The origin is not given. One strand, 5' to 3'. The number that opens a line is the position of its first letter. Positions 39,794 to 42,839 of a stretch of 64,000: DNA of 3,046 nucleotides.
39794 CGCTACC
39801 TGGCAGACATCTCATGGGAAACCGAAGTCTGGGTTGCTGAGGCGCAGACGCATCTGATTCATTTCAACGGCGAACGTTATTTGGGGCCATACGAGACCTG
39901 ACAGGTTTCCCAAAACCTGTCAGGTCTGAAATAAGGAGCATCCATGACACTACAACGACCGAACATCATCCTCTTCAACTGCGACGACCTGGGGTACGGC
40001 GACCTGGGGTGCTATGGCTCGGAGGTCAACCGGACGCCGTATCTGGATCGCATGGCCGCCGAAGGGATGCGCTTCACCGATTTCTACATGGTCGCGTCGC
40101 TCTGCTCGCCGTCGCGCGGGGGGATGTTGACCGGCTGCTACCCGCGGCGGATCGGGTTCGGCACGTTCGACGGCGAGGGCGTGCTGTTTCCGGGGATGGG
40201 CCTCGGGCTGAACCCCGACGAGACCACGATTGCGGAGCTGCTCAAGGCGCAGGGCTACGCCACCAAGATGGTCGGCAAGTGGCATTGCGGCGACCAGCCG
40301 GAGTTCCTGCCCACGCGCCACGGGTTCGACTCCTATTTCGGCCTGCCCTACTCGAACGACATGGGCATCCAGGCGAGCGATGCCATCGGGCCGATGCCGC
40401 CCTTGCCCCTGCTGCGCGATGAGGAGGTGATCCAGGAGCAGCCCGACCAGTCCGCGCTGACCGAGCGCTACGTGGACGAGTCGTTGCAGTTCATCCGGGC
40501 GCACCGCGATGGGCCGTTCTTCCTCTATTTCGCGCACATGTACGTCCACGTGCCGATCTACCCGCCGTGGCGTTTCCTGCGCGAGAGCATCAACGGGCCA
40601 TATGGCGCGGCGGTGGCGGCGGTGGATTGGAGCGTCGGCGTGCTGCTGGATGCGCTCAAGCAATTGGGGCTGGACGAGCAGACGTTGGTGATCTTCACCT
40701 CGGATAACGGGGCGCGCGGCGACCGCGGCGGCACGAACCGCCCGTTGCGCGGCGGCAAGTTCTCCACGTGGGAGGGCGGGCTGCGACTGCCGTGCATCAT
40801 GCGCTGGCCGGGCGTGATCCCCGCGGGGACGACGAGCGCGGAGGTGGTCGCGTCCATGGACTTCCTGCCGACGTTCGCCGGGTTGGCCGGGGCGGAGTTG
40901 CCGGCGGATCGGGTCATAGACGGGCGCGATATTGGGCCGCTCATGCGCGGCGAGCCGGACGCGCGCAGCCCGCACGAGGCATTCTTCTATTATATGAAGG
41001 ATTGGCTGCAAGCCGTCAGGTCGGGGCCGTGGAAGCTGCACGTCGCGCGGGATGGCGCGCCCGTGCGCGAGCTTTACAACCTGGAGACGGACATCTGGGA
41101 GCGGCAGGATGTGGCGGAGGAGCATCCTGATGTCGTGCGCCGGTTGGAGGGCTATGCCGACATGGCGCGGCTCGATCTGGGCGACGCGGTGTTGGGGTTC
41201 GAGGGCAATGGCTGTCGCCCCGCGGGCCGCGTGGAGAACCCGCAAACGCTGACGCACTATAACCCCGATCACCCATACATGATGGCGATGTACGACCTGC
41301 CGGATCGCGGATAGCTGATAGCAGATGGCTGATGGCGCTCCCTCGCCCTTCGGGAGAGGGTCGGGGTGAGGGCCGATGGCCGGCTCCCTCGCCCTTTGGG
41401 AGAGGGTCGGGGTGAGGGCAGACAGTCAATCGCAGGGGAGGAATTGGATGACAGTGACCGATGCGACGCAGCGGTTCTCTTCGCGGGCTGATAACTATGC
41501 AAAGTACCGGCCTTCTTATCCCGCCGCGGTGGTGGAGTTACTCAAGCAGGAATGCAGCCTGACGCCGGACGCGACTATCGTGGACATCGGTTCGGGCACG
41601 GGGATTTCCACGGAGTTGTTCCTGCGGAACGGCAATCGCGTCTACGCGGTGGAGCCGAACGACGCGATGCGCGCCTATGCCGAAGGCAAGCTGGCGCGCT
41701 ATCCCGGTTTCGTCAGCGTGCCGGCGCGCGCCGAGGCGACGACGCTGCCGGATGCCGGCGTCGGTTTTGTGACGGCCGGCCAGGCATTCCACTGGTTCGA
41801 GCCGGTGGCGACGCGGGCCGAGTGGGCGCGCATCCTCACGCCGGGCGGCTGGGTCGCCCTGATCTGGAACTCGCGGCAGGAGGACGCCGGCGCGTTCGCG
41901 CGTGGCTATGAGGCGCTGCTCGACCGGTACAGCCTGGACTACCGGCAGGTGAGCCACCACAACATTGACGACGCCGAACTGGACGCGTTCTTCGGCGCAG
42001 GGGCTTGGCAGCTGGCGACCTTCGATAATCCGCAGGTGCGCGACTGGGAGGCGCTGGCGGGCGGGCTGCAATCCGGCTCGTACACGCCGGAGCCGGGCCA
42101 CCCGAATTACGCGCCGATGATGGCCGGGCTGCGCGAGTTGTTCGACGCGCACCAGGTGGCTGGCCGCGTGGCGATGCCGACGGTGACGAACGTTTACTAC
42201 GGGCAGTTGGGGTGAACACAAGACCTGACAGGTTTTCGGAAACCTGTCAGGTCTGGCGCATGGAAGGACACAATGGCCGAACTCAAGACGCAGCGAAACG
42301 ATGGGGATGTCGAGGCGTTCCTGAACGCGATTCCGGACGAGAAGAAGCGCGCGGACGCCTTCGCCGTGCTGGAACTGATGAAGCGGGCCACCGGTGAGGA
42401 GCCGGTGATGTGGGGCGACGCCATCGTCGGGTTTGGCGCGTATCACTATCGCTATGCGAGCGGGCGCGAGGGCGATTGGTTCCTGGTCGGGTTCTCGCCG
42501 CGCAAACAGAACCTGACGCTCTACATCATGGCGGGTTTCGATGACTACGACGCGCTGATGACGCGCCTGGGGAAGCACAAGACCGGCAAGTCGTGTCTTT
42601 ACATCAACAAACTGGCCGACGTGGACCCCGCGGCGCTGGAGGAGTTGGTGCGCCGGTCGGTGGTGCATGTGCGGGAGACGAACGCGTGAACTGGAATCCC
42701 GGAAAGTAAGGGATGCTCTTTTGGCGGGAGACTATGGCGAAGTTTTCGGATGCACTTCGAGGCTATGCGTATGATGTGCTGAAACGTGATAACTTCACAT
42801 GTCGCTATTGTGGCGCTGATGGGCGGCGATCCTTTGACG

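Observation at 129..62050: Nearly every intergenic gap carries hairpin or palindromic elements from at least 6-8 families, many built from tandem 7-13 nt words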

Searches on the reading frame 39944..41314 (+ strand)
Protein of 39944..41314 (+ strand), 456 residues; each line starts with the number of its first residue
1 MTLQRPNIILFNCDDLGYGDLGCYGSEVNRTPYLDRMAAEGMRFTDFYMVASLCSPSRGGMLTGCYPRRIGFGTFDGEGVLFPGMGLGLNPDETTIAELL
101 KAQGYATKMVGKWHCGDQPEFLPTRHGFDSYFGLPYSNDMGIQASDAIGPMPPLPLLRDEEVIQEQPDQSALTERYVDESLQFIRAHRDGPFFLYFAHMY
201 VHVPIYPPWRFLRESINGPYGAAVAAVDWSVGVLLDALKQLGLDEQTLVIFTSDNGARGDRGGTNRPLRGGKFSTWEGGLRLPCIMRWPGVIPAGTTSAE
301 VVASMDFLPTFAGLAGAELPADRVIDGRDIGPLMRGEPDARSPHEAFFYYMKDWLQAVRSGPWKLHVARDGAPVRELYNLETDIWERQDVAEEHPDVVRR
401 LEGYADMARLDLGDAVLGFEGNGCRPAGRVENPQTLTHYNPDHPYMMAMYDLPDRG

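Call 39: search_protein_families(library=pfam, proteins=[window:39944-41314:+], max_evalue=0.00001)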
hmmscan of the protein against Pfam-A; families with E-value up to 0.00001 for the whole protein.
window:39944-41314:+ (456 aa): 3 families
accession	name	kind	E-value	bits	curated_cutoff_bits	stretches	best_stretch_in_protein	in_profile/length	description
PF00884.28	Sulfatase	-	1.4e-59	202.4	25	1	6-317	1-301/301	Sulfatase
PF16347.10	SGSH_C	-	1.3e-10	42.1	29.3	1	276-393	12-134/154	N-sulphoglucosamine sulphohydrolase, C-terminal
PF14707.11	Sulfatase_C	-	1.5e-08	35.7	30.9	0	342-369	1-28/127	C-terminal region of aryl-sulfatase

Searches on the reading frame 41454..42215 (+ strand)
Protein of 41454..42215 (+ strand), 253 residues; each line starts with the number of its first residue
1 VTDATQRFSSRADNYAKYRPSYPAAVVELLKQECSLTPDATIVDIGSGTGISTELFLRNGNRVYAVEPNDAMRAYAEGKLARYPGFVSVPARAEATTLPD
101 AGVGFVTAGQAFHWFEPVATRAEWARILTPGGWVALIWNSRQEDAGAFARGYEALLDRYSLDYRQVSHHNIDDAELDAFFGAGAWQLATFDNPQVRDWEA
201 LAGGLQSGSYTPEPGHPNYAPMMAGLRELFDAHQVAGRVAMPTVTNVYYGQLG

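Call 39: search_protein_families(library=pfam, proteins=[window:41454-42215:+], max_evalue=0.00001)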
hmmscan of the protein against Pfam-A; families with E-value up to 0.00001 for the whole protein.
window:41454-42215:+ (253 aa): 3 families
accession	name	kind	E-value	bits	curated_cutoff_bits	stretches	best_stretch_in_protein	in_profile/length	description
PF08241.18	Methyltransf_11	-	1.2e-15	58.4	21.2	1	43-135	1-94/95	Methyltransferase domain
PF13649.12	Methyltransf_25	-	1.4e-10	42.1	27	1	42-132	1-97/97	Methyltransferase domain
PF08242.18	Methyltransf_12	-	2.3e-07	31.9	30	1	43-134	1-98/98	Methyltransferase domain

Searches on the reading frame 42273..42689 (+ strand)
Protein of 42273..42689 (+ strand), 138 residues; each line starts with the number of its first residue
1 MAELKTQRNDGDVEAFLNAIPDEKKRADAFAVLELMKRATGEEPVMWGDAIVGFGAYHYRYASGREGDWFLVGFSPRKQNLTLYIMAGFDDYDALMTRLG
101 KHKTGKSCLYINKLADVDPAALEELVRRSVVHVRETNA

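Call 39: search_protein_families(library=pfam, proteins=[window:42273-42689:+], max_evalue=0.00001)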
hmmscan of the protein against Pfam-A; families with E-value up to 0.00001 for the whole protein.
window:42273-42689:+ (138 aa): 1 family
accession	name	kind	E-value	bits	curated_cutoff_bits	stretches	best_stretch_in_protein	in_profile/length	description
PF08818.16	DUF1801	-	5.2e-14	52.9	27.2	1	25-130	1-85/85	Domain of unknown function (DU1801)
